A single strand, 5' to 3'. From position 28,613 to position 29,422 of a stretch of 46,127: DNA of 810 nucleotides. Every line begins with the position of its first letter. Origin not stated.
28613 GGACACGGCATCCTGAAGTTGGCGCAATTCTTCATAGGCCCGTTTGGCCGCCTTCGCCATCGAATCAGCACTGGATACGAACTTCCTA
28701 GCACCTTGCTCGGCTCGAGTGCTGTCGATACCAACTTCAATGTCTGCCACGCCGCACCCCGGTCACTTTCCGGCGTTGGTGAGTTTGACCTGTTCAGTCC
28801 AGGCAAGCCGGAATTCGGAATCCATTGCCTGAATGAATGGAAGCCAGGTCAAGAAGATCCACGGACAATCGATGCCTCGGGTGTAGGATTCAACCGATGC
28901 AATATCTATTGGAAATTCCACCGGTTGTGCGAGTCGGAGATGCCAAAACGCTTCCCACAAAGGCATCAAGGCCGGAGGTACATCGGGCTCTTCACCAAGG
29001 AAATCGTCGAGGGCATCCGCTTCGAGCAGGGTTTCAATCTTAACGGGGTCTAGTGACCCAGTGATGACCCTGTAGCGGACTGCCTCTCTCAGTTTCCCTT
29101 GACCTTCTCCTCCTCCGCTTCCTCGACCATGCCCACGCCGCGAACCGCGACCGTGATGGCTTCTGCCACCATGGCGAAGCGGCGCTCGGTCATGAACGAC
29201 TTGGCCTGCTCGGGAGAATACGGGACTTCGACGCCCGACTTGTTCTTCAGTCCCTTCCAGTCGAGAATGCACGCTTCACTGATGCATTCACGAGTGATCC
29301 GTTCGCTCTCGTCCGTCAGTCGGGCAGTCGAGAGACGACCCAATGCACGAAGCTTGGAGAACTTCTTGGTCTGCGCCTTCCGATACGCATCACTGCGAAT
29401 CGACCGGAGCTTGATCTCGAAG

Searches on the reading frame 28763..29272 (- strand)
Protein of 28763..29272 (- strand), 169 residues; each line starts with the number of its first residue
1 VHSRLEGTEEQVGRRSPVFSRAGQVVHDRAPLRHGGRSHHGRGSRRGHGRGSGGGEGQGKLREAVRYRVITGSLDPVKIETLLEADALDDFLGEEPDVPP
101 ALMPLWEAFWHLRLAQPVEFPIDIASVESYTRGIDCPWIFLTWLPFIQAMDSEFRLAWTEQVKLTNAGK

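Call 55: search_protein_families(library=pfam, proteins=[window:28763-29272:-], max_evalue=0.01)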
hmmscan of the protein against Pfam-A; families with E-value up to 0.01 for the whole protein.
window:28763-29272:- (169 aa): 1 family
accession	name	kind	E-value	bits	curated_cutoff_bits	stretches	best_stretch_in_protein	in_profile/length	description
PF23812.1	Phage_TAC_18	-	0.00014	22.3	27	1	89-134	9-57/79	Phage tail assembly chaperone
